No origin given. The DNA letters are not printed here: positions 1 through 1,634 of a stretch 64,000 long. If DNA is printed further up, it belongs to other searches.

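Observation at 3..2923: Three-gene operon for a CDP-alcohol headgroup pathway, including an IPCT/DIPPS-like fusion protein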

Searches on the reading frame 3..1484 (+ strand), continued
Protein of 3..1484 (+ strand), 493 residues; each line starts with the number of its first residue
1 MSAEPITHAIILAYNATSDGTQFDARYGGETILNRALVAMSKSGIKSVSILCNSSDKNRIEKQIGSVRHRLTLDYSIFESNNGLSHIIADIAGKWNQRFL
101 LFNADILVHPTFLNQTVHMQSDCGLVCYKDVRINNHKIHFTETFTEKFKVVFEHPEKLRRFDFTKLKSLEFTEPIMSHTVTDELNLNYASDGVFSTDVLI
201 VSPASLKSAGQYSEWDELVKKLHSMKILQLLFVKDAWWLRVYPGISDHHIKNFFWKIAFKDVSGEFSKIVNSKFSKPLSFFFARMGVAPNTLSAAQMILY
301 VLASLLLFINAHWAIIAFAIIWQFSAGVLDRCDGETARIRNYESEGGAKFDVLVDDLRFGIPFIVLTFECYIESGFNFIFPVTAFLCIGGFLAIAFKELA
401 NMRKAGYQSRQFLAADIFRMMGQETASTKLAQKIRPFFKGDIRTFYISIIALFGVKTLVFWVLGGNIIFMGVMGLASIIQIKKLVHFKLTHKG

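Call 14: search_solved_structures(query=A1, max_evalue=1, show_alignments=3)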
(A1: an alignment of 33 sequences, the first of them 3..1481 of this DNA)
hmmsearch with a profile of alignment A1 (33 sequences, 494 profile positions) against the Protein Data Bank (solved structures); distinct sequences matched with E-value up to 1: 3.
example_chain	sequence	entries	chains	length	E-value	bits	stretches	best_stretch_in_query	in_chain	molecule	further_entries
4o6m_A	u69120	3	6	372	7.2e-14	54.7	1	269-399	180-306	AF2299, a CDP-alcohol phosphotransferase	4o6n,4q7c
4mnd_A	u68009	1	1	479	1.1e-10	44.2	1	194-392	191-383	CTP L-myo-inositol-1-phosphate cytidylyltransferase/CDP-L-myo-inositol myo-inositolphospho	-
6wm5_A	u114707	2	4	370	0.25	13.4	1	269-393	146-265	AfCTD-Phosphatidylinositol-phosphate synthase (PIPS) fusion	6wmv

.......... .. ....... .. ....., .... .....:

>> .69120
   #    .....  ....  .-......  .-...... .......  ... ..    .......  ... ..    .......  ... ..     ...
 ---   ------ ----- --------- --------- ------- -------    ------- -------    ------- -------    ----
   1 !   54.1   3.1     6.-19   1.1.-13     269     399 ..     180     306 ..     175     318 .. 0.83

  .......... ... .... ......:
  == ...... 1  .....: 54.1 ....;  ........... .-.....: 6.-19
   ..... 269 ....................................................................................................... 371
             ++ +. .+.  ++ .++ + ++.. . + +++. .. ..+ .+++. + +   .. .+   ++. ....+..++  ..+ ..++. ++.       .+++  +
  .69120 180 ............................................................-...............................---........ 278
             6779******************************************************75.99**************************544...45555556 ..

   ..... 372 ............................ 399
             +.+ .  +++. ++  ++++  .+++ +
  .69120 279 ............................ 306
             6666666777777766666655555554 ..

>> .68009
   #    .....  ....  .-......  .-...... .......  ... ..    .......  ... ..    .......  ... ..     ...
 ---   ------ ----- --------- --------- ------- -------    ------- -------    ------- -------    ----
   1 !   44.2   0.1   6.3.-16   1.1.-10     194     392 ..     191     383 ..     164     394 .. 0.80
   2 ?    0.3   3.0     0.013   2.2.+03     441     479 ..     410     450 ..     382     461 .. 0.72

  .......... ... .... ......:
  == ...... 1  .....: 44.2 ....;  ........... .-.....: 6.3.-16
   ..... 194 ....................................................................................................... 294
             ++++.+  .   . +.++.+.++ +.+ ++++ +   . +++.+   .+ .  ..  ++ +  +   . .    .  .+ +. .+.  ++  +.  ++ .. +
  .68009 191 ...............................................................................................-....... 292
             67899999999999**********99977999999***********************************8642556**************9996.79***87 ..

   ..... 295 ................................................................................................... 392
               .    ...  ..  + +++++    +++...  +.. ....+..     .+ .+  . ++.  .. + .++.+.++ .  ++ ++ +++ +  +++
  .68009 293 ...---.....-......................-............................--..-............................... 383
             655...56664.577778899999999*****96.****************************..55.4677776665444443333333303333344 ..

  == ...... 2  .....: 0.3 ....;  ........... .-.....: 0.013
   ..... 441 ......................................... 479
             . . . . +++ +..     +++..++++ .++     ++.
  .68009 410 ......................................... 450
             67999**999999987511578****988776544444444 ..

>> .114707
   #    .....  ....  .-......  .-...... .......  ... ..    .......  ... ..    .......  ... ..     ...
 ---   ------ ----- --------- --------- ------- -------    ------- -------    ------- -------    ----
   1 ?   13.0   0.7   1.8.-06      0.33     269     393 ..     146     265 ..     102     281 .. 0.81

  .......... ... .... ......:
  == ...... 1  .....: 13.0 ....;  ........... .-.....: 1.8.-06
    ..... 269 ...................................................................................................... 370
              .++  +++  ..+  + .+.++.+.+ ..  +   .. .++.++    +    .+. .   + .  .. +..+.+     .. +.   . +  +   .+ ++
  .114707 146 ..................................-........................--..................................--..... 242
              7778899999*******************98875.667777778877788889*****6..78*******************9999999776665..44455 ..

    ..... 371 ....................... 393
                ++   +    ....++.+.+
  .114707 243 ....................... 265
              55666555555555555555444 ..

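Call 16: find_related_loci(query=A1, collection=genome_contigs, flank=10000)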
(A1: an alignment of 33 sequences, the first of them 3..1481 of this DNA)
Query A1 (493 aa) in genome_contigs; peptide patterns used: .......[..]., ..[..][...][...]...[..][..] (x = any residue, [..] = any of these).
159 stretches matched a pattern; 122 encode a relative of the query (tblastn E <= 1e-3); the best 80 are kept; 79 distinct loci.
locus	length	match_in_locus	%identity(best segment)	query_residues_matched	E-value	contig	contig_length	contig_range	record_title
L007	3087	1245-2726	67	1-493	0e+0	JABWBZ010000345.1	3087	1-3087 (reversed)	MAG: bacterium isolate MAG_43 scaffold_39885, whole genome shotgun sequence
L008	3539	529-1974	45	6-483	2e-134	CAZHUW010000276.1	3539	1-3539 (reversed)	MAG TPA_asm: uncultured Bacteroidota bacterium isolate SRP292972_co2_230 genome assembly, contig: NODE_28888_length_3539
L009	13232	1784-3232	44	1-479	6e-129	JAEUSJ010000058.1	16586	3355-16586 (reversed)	MAG: bacterium isolate new MAG-300 NODE_58_length_16586_cov_6.091889, whole genome shotgun sequence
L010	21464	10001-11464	44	1-483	4e-128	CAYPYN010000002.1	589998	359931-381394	MAG TPA_asm: uncultured Bacteroidota bacterium isolate binchicken_co130_117 genome assembly, contig: NODE_5_length_58999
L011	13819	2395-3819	42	7-484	4e-124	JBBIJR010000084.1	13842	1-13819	MAG: Bacteroidota bacterium isolate QNS170220_bin_167 NODE_1533_length_13842_cov_4.823820, whole genome shotgun sequence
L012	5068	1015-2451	40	1-483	2e-120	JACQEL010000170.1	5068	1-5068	MAG: Deltaproteobacteria bacterium isolate NC_groundwater_1020_Pr1_S-0.65um_57_10 Montesol18_Sp65_coassembly_scaffold_25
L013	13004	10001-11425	41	6-483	4e-119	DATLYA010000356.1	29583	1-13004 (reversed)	MAG TPA_asm: Candidatus Methylomirabilota bacterium isolate SMAG_U13260 k141_164377, whole genome shotgun sequence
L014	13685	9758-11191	41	3-484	1e-118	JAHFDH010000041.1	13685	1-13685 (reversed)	MAG: Candidatus Methylomirabilota bacterium isolate nzgw240 NODE_9558_length_13686_cov_7.021600, whole genome shotgun se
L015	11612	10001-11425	42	6-483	8e-118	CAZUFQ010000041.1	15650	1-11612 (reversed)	MAG TPA_asm: uncultured Enterobacteriaceae bacterium isolate binchicken_co185_61 genome assembly, contig: NODE_5484_leng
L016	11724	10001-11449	41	1-483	4e-116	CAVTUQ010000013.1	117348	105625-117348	MAG: uncultured delta proteobacterium isolate MFD04944.bin.4.678 genome assembly, contig: contig_21049, whole genome sho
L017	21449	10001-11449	40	1-486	4e-115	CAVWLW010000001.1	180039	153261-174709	MAG: uncultured delta proteobacterium isolate MFD08691.bin.1.5 genome assembly, contig: contig_1090, whole genome shotgu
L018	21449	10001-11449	41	1-486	1e-113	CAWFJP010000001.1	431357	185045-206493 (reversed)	MAG: uncultured delta proteobacterium isolate MFD02242.bin.2.64 genome assembly, contig: contig_1146, whole genome shotg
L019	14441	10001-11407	43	1-472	1e-112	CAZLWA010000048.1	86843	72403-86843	MAG TPA_asm: uncultured Bacteroidota bacterium isolate binchicken_co165_173 genome assembly, contig: k141_697182, whole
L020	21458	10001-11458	38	1-486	3e-111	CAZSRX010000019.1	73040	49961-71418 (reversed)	MAG TPA_asm: uncultured Bacteroidota bacterium isolate binchicken_co135_74 genome assembly, contig: NODE_826_length_7304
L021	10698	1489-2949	45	1-483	4e-131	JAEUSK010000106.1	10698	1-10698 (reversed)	MAG: bacterium isolate new MAG-301 k141_2181922, whole genome shotgun sequence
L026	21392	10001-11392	40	5-478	3e-107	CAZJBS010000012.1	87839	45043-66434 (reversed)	MAG TPA_asm: uncultured Bacteroidota bacterium isolate binchicken_co16_299 genome assembly, contig: NODE_450_length_8783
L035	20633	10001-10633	29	251-457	2e-13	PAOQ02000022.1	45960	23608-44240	MAG: bacterium isolate SAT211 180577, whole genome shotgun sequence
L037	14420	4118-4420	33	260-359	5e-13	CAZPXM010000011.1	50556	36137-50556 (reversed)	MAG TPA_asm: uncultured Gemmatimonadaceae bacterium isolate SRP098346_co1_357 genome assembly, contig: NODE_314_length_5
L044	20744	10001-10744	28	235-484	3e-12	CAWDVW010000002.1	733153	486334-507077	MAG: Candidatus Dadabacteria bacterium isolate MFD05684.bin.1.387 genome assembly, contig: contig_19298, whole genome sh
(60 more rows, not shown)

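Call 21: predict_structure(alignment_id=A1)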
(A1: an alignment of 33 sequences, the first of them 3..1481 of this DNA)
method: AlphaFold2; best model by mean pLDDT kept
length: 493 residues; sequences in the alignment: 33
mean_pLDDT: 85.9   pTM: 0.66
mean pLDDT of the five models: 85.9, 83.5, 82.5, 81.1, 79.1
residues with pLDDT >= 90: 244; 70-90: 194; 50-70: 48; < 50: 7
segments of 3 or more residues with pLDDT < 50: none
pLDDT, mean of each block of 10 residues (from residue 1): 85 69 78 95 97 91 93 94 86 94 93 94 93 90 90 92 63 56 73 93 94 91 90 92 86 80 68 79 85 90 95 91 89 80 70 85 96 96 95 92 87 84 71 72 83 90 92 90 87 61
secondary structure, 60 per line:
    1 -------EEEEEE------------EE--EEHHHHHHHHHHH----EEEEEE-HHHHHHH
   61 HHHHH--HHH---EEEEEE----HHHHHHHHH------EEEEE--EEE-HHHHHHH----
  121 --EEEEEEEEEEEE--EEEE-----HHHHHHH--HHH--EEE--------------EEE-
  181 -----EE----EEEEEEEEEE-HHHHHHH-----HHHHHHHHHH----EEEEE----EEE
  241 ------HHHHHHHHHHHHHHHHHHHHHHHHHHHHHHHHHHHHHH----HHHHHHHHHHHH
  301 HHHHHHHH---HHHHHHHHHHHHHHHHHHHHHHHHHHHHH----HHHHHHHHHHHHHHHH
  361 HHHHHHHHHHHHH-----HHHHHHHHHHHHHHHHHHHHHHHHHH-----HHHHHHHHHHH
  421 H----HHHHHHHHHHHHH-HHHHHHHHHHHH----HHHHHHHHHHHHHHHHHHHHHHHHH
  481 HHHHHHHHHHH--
elements in order: E8-13 H32-42 E47-52 H54-65 E74-79 H84-92 E99-103 E106-108 H110-116 E123-134 E137-140 H146-152 E160-162 E177-179 E192-201 H203-209 H215-224 E229-233 E238-240 H247-284 H289-308 H312-340 H345-373 H379-404 H410-421 H426-438 H440-451 H456-491

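Call 26: fold_search(model_id=the predicted structure, library=pdb)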
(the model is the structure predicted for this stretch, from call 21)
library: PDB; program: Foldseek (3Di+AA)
matches with E <= 10: 968; with E <= 0.001: 334
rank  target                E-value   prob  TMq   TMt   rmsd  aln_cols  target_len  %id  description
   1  4mnd                  3.2e-12  1.00  0.37  0.43  15.6       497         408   14  Crystal structure of Archaeoglobus fulgidus IPCT-DIPPS bifunctional membrane protein (released 2014-07-02)
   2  4jd0                  7.4e-09  1.00  0.36  0.67   4.9       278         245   13  Structure of the inositol-1-phosphate CTP transferase from T. maritima. (released 2013-09-18)
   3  1iim_A                2.6e-08  1.00  0.36  0.57   4.8       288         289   14  thymidylyltransferase complexed with TTP (released 2001-05-09)
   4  3pkq_B                2.8e-08  1.00  0.35  0.55   5.1       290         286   14  Q83D Variant of S. Enterica RmlA with dGTP (released 2011-01-12)
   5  6n0u_D                2.8e-08  1.00  0.34  0.53   5.7       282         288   14  Crystal structure of a glucose-1-phosphate thymidylyltransferase from Burkholderia phymatum bound to 2'-deoxy-thymidin (released 2018-11-21)
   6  5fuh_C                3.2e-08  1.00  0.35  0.54   5.6       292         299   12  Pseudomonas aeruginosa RmlA in complex with allosteric inhibitor (released 2017-02-22)
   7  3pkp_B                3.6e-08  1.00  0.35  0.55   5.2       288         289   14  Q83S Variant of S. Enterica RmlA with dATP (released 2011-01-12)
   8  3pkp_A                4.7e-08  1.00  0.35  0.55   5.3       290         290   14  Q83S Variant of S. Enterica RmlA with dATP (released 2011-01-12)
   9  4b3u_C                4.7e-08  1.00  0.35  0.53   5.8       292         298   13  Pseudomonas aeruginosa RmlA in complex with allosteric inhibitor (released 2012-10-31)
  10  1fxo_B                5.2e-08  1.00  0.35  0.54   5.3       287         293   13  THE STRUCTURAL BASIS OF THE CATALYTIC MECHANISM AND REGULATION OF GLUCOSE-1-PHOSPHATE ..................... (RMLA). TM (released 2000-12-27)
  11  1mp3_A                5.5e-08  1.00  0.35  0.55  10.2       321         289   14  L89T VARIANT OF S. ENTERICA RmlA (released 2002-10-09)
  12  5ids_C                5.7e-08  1.00  0.36  0.57   4.9       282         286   13  Crystal Structure of a Glucose-1-phosphate Thymidylyltransferase from Burkholderia vietnamiensis (released 2016-03-09)
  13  3pkp_L                6.0e-08  1.00  0.35  0.56   5.0       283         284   14  Q83S Variant of S. Enterica RmlA with dATP (released 2011-01-12)
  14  1fxo_A                6.0e-08  1.00  0.35  0.55   5.1       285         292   13  THE STRUCTURAL BASIS OF THE CATALYTIC MECHANISM AND REGULATION OF GLUCOSE-1-PHOSPHATE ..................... (RMLA). TM (released 2000-12-27)
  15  6n0u_A                6.6e-08  1.00  0.35  0.54   5.3       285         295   14  Crystal structure of a glucose-1-phosphate thymidylyltransferase from Burkholderia phymatum bound to 2'-deoxy-thymidin (released 2018-11-21)
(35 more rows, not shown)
